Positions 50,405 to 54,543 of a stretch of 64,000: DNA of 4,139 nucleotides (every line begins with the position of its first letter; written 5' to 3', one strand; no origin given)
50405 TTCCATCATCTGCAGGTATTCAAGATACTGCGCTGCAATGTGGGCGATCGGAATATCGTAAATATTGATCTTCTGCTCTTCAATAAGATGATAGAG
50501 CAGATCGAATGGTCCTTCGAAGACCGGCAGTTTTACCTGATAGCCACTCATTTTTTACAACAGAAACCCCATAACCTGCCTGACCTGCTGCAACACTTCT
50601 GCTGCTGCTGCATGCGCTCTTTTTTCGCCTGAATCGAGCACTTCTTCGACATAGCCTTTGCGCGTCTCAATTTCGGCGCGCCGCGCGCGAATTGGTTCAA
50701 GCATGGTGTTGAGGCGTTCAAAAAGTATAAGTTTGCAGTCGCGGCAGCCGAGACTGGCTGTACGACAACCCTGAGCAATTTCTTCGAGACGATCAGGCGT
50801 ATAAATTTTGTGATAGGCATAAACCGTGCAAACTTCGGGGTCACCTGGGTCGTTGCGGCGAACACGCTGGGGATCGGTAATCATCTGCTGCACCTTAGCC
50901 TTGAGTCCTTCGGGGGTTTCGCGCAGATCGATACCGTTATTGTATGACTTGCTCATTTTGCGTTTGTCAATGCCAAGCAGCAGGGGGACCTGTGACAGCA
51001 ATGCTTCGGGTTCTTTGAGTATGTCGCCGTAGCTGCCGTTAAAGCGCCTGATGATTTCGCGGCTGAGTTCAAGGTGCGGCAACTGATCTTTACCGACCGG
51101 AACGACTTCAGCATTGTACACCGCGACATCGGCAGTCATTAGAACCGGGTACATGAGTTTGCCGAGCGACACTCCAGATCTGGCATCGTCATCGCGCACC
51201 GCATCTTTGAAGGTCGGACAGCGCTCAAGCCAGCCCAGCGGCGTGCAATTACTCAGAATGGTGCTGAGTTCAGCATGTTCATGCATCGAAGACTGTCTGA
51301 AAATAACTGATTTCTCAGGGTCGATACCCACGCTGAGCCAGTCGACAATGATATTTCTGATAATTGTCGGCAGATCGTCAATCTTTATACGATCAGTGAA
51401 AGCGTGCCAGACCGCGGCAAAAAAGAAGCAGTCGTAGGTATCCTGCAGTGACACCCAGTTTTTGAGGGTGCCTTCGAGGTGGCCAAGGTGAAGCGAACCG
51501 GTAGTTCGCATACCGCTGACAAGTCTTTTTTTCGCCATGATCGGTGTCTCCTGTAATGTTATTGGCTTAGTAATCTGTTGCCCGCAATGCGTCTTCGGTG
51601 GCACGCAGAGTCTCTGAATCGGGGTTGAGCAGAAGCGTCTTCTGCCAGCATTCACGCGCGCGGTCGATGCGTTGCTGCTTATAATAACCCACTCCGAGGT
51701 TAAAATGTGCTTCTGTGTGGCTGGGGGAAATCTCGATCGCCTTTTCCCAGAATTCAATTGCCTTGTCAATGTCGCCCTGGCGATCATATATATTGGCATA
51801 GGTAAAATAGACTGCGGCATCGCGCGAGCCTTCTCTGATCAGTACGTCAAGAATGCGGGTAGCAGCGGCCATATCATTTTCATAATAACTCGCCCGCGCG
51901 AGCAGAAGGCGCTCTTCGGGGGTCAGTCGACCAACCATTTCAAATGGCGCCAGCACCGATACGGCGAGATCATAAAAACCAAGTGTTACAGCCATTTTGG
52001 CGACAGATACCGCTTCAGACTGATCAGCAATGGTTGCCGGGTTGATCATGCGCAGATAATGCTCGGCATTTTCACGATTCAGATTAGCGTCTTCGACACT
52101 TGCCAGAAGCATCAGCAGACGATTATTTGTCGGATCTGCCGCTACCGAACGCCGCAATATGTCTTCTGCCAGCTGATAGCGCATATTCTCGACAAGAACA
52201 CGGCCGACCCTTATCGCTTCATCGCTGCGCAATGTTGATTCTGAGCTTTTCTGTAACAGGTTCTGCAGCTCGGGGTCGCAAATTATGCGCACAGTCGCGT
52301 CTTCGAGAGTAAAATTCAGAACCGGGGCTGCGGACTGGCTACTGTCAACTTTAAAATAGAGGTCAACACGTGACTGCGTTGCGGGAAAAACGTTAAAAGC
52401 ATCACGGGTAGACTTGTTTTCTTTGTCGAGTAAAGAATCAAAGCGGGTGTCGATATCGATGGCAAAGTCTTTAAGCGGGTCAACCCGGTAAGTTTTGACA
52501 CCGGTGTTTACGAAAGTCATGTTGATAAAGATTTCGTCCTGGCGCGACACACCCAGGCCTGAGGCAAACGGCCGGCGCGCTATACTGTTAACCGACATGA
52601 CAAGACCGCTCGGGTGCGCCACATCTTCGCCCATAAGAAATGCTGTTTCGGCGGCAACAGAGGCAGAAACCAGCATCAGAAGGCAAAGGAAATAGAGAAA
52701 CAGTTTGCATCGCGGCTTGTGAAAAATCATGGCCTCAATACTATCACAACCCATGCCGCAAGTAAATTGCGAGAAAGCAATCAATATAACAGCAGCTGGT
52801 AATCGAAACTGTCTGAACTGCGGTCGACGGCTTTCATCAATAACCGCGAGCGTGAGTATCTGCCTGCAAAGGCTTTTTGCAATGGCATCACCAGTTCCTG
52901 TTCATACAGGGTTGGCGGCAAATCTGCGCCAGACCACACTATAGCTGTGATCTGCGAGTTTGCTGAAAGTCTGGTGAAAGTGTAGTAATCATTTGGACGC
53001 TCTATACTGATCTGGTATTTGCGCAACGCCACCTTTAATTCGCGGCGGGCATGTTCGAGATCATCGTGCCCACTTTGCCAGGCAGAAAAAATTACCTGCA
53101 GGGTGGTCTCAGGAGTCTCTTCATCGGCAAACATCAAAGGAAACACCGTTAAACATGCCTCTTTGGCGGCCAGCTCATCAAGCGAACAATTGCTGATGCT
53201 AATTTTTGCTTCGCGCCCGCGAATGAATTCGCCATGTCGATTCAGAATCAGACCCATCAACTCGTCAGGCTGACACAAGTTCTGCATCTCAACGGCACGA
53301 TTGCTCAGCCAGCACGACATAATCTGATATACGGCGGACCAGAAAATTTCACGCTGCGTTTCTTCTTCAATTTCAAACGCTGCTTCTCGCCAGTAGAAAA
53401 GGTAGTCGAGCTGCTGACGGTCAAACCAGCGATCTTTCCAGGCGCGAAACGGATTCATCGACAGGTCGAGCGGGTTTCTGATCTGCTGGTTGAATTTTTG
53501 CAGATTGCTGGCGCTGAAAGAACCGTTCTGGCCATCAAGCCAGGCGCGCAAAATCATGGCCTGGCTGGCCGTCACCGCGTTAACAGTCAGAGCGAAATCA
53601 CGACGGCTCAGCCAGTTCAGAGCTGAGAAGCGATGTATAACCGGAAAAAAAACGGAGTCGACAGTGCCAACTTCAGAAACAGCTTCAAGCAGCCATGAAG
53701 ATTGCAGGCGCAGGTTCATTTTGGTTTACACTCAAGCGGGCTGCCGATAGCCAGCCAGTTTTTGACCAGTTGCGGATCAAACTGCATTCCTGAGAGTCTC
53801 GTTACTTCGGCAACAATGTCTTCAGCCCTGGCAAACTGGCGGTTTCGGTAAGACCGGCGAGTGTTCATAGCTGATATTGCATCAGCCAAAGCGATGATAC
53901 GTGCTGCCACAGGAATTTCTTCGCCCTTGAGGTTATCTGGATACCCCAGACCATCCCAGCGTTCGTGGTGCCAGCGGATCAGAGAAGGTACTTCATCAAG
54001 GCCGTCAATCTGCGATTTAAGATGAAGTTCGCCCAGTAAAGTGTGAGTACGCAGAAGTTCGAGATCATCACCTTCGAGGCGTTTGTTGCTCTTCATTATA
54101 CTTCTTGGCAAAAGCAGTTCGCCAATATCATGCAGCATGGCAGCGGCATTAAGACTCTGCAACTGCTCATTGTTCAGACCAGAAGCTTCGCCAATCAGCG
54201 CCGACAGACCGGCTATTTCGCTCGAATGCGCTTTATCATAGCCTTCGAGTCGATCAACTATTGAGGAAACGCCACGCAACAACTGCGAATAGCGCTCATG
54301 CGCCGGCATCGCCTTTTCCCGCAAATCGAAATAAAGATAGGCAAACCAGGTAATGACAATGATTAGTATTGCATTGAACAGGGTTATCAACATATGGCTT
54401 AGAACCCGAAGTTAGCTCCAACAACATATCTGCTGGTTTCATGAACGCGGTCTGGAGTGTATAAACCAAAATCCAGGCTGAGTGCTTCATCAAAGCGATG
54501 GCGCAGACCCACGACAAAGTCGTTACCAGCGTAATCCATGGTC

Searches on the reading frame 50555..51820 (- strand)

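Call 70: search_protein_families(library=pfam, proteins=[window:50555-51820:-], max_evalue=0.00001)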
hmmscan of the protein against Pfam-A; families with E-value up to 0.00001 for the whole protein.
window:50555-51820:- (421 aa): 1 family
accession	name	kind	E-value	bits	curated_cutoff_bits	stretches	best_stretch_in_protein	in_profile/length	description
PF00579.31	tRNA-synt_1b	-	6.3e-60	203.4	21.1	1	99-374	7-291/292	tRNA synthetases class I (W and Y)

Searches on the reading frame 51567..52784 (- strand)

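Call 3: search_protein_families(library=pfam, proteins=[window:51567-52784:-], max_evalue=0.1)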
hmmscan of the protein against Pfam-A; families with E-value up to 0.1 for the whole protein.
window:51567-52784:- (405 aa): 28 families (the best 25 are shown)
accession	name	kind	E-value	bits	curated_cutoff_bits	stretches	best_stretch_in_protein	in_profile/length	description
PF07719.23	TPR_2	-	5.7e-20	70.2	27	2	358-389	2-33/34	Tetratricopeptide repeat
PF00515.34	TPR_1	-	3.2e-17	62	27.8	2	358-389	2-33/34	Tetratricopeptide repeat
PF13428.12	TPR_14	-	1.7e-13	50.2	23.5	2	324-364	2-42/44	Tetratricopeptide repeat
PF14559.12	TPR_19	-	2e-12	47.7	25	2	336-391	4-59/68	Tetratricopeptide repeat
PF13181.12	TPR_8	-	9.8e-12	44.5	25.7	1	324-356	2-34/34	Tetratricopeptide repeat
PF13414.12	TPR_11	-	1.6e-11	44.1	26.8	1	331-370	2-41/42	TPR repeat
PF13432.12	TPR_16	-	2.8e-10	40.9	32.7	1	293-355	1-63/65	Tetratricopeptide repeat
PF23914.1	TPR_CcmH_CycH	-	7.9e-10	39.2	42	2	302-355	100-153/158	Cytochrome c-type biogenesis protein H TPR domain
PF13174.12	TPR_6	-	1.8e-09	38.1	26.3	2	358-390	1-33/33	Tetratricopeptide repeat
PF13424.12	TPR_12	-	5e-09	36.7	30.1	1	322-353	44-75/77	Tetratricopeptide repeat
PF13431.12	TPR_17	-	8.3e-09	35.5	24.4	2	346-378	2-34/34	Tetratricopeptide repeat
PF12895.13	ANAPC3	-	6.9e-07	29.9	27.2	1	303-382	7-81/82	Anaphase-promoting complex, cyclosome, subunit 3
PF13371.12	TPR_9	-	1.9e-05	25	35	1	331-401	3-73/73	Tetratricopeptide repeat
PF13374.12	TPR_10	-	6e-05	23.4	27.5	0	362-384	7-29/42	Tetratricopeptide repeat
PF13176.12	TPR_7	-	0.00033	21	27.9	0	330-352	6-28/36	Tetratricopeptide repeat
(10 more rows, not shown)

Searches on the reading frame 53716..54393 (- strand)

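Call 3: search_protein_families(library=pfam, proteins=[window:53716-54393:-], max_evalue=0.1)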
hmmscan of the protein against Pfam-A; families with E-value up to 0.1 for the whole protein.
window:53716-54393:- (225 aa): 3 families
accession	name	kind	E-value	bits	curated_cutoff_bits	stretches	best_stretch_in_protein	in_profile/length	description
PF13487.12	HD_5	-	2.4e-27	96.2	27.2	1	55-208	16-169/170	HD domain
PF01966.28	HD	-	2.7e-14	53.9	22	1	56-176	4-116/116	HD domain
PF08668.18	HDOD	-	0.0037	17.2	22.9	1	55-97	97-137/196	HDOD domain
